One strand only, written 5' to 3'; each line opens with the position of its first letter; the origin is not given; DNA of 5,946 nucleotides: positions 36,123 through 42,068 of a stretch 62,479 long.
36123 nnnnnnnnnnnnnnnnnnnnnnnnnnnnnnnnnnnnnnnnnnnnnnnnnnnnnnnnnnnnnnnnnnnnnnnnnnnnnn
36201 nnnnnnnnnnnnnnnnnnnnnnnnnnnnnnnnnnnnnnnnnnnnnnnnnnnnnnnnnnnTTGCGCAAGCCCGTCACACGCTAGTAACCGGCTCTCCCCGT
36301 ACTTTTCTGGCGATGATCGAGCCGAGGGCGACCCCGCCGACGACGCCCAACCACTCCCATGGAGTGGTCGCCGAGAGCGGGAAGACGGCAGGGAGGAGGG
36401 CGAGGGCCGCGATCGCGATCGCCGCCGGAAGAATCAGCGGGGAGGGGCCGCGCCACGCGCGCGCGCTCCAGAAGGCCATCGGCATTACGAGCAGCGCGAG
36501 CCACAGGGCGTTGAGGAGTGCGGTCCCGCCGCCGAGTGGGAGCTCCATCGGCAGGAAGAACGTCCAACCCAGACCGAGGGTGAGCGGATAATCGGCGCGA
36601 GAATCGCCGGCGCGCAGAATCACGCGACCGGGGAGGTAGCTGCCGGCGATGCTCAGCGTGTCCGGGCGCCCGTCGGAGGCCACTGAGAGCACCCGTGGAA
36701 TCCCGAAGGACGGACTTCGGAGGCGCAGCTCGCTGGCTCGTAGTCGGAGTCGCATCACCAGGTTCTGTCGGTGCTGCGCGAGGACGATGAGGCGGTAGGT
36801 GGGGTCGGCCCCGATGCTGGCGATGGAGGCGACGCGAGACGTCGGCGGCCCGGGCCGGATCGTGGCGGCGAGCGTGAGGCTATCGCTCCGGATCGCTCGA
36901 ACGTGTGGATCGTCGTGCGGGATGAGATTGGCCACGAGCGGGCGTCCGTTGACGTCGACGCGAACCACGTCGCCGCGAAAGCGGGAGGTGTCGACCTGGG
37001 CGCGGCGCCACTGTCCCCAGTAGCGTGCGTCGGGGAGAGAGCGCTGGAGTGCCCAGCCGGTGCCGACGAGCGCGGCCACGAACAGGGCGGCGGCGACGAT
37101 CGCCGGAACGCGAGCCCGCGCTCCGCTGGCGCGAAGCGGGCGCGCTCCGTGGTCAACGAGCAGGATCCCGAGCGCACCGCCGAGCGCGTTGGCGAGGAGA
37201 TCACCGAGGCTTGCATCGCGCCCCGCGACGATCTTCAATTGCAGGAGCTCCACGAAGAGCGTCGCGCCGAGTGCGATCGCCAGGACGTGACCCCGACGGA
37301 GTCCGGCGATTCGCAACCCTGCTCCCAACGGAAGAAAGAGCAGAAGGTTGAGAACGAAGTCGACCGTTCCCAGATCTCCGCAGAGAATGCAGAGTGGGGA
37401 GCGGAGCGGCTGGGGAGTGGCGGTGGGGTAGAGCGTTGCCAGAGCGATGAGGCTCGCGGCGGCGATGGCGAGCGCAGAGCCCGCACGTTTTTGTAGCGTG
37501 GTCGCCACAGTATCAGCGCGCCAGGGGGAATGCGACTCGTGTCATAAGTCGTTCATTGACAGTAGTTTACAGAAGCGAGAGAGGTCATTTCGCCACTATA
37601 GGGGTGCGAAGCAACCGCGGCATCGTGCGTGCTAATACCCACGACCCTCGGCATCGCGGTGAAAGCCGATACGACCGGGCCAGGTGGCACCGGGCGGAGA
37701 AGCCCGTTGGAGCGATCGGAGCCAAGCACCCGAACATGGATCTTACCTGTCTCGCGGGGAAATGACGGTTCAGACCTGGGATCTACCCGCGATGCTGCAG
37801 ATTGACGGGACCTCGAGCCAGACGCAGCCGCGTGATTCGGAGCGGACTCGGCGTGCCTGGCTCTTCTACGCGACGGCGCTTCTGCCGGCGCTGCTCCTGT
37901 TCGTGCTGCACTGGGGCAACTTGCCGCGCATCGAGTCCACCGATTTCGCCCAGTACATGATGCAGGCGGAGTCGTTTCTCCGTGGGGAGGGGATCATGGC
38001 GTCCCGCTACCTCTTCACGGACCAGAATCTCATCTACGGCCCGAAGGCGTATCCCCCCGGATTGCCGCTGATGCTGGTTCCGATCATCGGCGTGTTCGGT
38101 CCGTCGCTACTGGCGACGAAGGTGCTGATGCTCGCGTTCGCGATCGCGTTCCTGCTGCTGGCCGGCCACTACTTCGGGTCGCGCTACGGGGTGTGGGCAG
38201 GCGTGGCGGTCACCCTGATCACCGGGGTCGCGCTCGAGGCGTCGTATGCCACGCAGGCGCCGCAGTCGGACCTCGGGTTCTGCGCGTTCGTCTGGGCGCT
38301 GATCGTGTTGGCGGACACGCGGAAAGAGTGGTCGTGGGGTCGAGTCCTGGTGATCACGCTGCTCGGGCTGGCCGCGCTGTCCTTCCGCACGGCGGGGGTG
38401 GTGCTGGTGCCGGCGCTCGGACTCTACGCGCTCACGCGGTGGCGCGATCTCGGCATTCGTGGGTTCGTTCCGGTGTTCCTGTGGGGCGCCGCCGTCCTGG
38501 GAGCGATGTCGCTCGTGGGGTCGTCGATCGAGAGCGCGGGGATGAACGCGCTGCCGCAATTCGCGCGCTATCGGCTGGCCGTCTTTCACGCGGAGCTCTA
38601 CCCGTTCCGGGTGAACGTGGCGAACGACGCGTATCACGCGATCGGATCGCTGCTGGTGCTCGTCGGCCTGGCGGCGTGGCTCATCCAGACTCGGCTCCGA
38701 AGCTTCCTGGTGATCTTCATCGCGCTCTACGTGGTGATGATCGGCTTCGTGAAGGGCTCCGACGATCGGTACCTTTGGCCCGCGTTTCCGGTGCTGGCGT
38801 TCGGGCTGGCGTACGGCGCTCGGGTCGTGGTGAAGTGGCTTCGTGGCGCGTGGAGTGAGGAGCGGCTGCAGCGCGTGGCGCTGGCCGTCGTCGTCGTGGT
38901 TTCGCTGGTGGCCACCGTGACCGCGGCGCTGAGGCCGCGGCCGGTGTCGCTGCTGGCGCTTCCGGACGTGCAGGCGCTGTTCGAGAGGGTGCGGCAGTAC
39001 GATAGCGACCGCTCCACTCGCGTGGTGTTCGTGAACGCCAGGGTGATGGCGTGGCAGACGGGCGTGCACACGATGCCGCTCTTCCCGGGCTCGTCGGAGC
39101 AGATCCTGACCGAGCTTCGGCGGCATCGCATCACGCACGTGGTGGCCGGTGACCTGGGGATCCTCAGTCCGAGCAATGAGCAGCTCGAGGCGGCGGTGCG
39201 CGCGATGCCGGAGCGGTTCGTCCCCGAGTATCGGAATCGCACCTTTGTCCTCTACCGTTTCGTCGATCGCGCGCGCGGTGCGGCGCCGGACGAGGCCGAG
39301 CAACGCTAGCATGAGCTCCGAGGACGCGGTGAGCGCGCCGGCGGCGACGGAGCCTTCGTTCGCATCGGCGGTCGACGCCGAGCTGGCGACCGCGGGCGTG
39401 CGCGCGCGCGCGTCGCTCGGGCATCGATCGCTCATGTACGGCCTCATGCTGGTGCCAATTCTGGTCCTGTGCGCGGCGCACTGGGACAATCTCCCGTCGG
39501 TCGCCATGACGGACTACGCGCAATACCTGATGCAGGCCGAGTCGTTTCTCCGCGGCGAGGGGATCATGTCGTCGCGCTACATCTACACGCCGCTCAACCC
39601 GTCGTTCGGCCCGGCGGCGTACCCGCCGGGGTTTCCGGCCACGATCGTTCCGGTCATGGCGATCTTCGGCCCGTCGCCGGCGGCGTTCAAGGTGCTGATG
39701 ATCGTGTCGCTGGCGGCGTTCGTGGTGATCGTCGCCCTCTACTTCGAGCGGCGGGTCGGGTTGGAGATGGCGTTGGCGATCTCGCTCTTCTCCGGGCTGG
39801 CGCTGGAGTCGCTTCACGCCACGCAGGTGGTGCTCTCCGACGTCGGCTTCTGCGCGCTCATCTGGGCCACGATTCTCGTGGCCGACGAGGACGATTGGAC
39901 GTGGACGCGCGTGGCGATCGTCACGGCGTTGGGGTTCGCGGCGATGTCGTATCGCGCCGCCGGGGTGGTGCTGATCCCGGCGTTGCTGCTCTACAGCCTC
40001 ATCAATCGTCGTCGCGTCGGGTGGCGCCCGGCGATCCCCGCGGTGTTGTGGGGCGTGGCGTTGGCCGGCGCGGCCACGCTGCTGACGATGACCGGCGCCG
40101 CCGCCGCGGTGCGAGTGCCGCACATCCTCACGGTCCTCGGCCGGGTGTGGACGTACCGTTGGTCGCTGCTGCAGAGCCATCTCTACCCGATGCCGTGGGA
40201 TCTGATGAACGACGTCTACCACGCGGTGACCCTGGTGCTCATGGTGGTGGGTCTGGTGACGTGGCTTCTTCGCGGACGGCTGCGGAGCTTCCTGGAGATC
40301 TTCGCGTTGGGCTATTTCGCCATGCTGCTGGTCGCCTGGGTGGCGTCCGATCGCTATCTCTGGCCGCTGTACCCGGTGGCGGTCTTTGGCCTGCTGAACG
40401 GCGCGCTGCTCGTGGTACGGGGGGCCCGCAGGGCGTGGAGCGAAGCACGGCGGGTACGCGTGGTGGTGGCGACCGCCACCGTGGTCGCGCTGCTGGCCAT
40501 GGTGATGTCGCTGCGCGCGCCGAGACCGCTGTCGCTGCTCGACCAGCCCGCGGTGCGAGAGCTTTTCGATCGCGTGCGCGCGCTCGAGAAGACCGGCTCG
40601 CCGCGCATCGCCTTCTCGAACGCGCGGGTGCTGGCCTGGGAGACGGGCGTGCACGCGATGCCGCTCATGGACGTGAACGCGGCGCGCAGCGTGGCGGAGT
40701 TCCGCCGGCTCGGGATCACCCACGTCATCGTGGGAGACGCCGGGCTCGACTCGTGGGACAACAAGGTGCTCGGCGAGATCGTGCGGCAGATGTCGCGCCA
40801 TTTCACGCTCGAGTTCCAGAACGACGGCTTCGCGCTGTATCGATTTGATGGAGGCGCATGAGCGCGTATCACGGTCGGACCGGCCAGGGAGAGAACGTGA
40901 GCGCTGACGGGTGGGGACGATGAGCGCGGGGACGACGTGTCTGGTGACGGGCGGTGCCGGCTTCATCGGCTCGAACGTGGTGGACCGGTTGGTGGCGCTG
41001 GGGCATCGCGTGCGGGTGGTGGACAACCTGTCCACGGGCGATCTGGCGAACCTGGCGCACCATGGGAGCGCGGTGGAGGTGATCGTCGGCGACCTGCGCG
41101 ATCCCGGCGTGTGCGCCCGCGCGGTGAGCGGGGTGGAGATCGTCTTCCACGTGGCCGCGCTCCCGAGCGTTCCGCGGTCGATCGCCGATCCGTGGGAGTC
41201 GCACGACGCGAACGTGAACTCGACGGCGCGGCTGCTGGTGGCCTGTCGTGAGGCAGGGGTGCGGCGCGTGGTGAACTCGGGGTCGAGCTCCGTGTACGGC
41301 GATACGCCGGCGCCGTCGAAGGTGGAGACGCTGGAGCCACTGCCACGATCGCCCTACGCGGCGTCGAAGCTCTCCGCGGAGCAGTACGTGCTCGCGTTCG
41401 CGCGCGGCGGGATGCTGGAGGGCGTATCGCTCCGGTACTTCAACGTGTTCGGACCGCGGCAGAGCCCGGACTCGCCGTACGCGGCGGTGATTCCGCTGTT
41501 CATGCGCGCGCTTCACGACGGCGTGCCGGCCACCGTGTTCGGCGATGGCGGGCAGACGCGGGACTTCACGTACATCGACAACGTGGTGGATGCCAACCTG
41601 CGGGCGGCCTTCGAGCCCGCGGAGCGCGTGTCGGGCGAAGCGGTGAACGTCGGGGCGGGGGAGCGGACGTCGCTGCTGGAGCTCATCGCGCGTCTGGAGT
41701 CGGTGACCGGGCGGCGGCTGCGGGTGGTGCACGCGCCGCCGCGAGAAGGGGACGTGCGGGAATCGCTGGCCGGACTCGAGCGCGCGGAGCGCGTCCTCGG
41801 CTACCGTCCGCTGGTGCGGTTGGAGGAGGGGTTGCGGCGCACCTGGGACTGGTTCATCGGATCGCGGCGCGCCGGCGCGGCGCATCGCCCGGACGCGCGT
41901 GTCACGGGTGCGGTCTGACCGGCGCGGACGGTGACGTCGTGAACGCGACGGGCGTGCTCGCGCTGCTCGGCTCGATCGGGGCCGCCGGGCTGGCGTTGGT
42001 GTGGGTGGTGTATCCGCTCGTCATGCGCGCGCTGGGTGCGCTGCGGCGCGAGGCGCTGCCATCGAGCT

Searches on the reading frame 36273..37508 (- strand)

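Call 69: search_protein_families(library=pfam, proteins=[window:36273-37508:-], max_evalue=0.01)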
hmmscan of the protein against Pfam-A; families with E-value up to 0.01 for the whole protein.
window:36273-37508:- (411 aa): 1 family
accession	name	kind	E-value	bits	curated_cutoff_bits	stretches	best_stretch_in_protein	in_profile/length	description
PF04892.17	VanZ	-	3.5e-10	41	30.1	1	49-118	55-122/126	VanZ like family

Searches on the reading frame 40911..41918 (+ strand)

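Call 16: search_protein_families(library=pfam, proteins=[window:40911-41918:+], max_evalue=0.001)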
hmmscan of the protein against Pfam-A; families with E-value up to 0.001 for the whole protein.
window:40911-41918:+ (335 aa): 9 families
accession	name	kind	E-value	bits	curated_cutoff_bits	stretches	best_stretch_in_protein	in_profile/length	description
PF01370.27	Epimerase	-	3.2e-63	213.8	20.9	1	11-248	2-240/240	NAD dependent epimerase/dehydratase family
PF16363.11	GDP_Man_Dehyd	-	9.3e-49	167.1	27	1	11-311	1-332/332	GDP-mannose 4,6 dehydratase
PF01073.25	3Beta_HSD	-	1e-28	100.6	22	1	11-233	1-229/280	3-beta hydroxysteroid dehydrogenase/isomerase family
PF02719.21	Polysacc_synt_2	-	4.5e-16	59.3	20.2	1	11-289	2-263/293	Polysaccharide biosynthesis protein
PF13460.12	NAD_binding_10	-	2.4e-14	54.1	27.2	1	14-160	1-131/184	NAD(P)H-binding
PF05368.20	NmrA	-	2.7e-12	47.4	27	1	9-275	4-243/298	NmrA-like family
PF04321.23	RmlD_sub_bind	-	3.4e-08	33.4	27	1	10-162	3-138/287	RmlD substrate binding domain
PF07993.18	NAD_binding_4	-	6.8e-08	32.4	20.1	1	13-228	2-257/258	Male sterility protein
PF00106.31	adh_short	-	7e-05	22.8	26.6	1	9-75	2-71/195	short chain dehydrogenase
